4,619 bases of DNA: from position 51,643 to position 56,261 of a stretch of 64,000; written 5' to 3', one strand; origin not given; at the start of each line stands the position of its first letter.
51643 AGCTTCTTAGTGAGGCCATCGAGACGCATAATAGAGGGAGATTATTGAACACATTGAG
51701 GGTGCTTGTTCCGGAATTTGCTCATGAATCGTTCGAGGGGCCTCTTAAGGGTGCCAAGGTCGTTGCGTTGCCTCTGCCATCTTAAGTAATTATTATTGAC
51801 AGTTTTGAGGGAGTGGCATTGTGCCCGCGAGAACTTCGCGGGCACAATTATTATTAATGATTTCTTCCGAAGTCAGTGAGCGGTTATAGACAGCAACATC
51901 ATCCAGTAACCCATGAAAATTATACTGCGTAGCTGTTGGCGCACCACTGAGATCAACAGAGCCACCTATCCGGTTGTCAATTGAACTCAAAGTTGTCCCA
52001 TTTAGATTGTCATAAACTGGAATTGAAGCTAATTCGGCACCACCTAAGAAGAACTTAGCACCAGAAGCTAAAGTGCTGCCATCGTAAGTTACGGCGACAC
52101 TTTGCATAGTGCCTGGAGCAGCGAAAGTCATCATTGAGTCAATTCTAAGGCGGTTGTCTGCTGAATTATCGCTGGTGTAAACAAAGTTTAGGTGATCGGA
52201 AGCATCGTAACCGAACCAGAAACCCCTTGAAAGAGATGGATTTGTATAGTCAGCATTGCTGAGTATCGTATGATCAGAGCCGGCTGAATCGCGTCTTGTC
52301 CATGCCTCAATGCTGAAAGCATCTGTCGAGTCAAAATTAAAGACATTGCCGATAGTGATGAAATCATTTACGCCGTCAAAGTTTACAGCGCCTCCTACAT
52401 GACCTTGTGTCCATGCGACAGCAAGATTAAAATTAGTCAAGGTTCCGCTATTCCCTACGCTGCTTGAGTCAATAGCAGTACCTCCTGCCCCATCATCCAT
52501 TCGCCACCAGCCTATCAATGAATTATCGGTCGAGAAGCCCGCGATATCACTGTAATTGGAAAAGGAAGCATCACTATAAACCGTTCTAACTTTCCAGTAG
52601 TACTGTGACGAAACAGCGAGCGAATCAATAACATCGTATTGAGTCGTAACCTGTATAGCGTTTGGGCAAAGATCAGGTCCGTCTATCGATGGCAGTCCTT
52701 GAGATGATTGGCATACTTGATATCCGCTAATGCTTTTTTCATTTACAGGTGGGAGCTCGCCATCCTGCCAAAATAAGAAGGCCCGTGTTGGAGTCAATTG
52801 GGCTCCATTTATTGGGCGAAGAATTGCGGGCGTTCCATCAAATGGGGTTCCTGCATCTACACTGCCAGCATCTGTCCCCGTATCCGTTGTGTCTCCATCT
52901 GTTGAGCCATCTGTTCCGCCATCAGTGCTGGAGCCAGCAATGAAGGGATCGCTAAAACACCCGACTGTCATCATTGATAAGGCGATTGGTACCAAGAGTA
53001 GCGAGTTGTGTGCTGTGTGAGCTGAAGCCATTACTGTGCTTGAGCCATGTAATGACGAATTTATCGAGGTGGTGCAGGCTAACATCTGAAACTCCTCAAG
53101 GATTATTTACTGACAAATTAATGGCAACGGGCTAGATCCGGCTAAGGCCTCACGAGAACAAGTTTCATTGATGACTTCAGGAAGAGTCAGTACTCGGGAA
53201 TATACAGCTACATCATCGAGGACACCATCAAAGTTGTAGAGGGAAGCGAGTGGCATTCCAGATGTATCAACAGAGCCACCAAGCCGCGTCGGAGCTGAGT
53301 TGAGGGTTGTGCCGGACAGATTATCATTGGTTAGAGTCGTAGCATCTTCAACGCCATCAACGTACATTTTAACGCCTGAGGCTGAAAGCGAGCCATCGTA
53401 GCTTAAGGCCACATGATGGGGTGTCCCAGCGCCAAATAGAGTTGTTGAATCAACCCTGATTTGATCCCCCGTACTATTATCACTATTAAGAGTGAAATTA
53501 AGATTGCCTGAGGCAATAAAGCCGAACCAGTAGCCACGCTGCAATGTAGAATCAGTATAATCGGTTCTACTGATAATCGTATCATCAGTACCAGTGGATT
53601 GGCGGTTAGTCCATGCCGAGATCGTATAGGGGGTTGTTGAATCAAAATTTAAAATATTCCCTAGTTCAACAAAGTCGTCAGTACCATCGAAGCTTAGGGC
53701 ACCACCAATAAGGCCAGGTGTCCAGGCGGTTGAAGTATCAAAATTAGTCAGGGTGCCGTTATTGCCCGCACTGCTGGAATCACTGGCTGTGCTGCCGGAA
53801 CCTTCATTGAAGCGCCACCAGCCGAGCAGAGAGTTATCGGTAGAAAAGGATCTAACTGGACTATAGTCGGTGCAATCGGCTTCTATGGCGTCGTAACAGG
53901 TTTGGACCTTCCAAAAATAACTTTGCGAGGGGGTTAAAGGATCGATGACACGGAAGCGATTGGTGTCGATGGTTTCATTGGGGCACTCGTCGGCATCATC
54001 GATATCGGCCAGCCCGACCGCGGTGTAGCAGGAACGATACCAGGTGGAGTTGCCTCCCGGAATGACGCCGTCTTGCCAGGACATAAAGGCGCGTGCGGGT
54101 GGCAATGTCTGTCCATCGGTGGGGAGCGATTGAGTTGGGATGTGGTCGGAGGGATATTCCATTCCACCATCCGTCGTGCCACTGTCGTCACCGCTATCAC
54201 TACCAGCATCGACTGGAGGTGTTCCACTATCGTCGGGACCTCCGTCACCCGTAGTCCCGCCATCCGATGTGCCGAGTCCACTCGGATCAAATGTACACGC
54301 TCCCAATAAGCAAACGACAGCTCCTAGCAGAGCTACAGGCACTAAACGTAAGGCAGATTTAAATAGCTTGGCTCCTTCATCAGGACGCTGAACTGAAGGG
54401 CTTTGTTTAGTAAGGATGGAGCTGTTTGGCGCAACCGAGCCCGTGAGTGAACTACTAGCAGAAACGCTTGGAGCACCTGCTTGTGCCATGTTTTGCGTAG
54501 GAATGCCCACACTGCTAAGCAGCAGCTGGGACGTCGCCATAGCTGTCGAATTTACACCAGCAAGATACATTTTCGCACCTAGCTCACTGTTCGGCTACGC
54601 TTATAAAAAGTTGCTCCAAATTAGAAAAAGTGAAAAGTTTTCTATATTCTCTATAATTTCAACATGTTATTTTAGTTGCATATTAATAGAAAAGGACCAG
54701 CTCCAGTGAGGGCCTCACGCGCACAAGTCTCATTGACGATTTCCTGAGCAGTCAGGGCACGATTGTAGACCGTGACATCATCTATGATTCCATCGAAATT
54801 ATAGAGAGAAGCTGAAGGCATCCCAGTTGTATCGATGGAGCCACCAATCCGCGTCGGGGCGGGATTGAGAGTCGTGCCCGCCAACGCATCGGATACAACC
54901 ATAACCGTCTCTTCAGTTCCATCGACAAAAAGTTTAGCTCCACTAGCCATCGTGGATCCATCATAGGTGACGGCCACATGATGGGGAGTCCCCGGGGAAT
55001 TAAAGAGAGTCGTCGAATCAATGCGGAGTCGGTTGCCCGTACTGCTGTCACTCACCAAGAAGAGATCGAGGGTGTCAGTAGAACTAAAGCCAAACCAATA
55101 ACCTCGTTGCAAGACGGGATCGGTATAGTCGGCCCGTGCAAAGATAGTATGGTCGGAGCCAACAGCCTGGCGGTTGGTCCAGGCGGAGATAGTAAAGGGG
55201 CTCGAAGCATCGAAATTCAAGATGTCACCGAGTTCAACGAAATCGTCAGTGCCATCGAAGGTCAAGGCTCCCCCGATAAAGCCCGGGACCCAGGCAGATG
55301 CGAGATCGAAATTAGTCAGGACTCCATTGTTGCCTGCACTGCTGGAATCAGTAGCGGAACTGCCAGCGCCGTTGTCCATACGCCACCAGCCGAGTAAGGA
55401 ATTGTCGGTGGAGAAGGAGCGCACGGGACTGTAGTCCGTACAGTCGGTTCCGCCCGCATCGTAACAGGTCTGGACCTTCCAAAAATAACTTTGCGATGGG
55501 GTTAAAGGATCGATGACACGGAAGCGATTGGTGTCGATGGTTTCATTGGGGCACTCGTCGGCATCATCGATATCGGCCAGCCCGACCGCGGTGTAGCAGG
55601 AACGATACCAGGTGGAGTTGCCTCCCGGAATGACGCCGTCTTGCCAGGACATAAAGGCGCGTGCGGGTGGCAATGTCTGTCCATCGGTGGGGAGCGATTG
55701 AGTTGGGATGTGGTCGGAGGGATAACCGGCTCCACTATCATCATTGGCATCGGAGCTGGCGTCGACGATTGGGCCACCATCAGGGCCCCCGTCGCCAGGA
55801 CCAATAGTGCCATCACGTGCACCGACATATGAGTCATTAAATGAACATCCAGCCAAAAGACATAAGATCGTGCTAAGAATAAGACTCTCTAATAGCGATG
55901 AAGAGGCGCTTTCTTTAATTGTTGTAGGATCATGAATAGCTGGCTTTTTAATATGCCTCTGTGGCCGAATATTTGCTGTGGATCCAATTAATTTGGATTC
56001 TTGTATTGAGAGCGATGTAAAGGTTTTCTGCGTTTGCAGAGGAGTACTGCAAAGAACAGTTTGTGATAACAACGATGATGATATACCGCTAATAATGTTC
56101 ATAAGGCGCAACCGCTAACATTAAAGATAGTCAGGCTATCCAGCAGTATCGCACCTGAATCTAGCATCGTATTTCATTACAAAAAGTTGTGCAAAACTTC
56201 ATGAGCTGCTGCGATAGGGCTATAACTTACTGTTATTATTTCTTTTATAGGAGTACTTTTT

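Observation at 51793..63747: Tandem array of eight mosaic LamG/Fn3 lipoprotein paralogs: a candidate recombination-driven variable surface-protein family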

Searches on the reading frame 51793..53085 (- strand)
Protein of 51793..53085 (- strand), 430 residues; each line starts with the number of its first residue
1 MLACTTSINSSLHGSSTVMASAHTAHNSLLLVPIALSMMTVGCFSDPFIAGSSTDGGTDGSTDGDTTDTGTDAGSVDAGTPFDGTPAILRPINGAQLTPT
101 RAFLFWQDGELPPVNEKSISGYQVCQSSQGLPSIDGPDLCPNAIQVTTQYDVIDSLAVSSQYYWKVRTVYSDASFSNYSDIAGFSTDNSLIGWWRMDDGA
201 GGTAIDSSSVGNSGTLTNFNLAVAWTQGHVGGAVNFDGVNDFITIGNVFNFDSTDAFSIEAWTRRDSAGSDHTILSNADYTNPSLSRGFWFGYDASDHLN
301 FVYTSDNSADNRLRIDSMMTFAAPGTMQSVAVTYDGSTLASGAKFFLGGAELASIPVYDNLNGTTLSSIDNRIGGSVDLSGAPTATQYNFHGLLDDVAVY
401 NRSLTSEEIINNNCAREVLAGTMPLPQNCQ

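Call 4: search_protein_families(library=pfam, proteins=[window:51793-53085:-], max_evalue=0.1)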
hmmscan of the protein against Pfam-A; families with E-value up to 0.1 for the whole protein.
window:51793-53085:- (430 aa): 2 families
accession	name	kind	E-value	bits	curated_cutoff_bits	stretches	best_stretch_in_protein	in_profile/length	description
PF13385.13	Laminin_G_3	-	1.3e-19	71.3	27.6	1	237-409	1-150/151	Concanavalin A-like lectin/glucanases superfamily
PF25788.1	Ig_Rha78A_N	-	0.0042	17.8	27.4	1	143-186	59-101/105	Rha78A-like, N-terminal immunoglobulin domain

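Call 65: search_protein_families(library=ncbifam, proteins=[window:51793-53085:-], max_evalue=0.01)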
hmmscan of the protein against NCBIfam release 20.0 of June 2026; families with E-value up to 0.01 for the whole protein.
window:51793-53085:- (430 aa): 1 family
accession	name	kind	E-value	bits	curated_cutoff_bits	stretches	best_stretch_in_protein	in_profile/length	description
NF052521.1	TafC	equivalog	1.6e-07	30.8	410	1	189-411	147-358/373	TafC family fimbrial protein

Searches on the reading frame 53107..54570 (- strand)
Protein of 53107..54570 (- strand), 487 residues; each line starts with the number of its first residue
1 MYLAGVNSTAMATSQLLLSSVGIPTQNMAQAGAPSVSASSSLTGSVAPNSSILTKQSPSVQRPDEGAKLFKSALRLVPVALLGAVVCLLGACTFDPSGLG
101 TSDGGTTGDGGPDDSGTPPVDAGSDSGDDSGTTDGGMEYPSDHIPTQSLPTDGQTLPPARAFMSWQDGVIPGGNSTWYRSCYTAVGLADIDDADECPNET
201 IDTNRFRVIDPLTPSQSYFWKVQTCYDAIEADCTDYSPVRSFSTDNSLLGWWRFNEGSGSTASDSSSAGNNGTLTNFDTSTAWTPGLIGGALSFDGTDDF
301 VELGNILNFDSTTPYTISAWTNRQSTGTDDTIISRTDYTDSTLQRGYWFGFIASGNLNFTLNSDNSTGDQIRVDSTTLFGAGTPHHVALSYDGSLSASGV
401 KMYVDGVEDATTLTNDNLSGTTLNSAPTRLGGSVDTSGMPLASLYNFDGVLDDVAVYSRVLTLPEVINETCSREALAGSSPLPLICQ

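Call 4: search_protein_families(library=pfam, proteins=[window:53107-54570:-], max_evalue=0.1)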
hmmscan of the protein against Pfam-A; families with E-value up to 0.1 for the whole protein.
window:53107-54570:- (487 aa): 2 families
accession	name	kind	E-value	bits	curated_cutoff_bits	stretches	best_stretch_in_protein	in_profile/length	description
PF13385.13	Laminin_G_3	-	2e-23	83.7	27.6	1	295-466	1-150/151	Concanavalin A-like lectin/glucanases superfamily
PF02210.31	Laminin_G_2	-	0.0018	19.1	22.9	1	350-456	23-123/126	Laminin G domain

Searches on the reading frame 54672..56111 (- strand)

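Call 4: search_protein_families(library=pfam, proteins=[window:54672-56111:-], max_evalue=0.1)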
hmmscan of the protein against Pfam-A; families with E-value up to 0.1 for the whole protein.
window:54672-56111:- (479 aa): 4 families
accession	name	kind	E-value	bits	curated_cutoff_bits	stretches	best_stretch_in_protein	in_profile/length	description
PF13385.13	Laminin_G_3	-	2.2e-23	83.5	27.6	1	286-458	1-150/151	Concanavalin A-like lectin/glucanases superfamily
PF02973.23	Sialidase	-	0.0027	17.7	26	1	434-462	157-185/189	Sialidase, N-terminal domain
PF02210.31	Laminin_G_2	-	0.076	13.9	22.9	0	357-448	37-123/126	Laminin G domain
PF21491.2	MIMI_R596-like_C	-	0.1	13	27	0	291-356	26-91/107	Mimivirus sulfhydryl oxidase R596-like, C-terminal domain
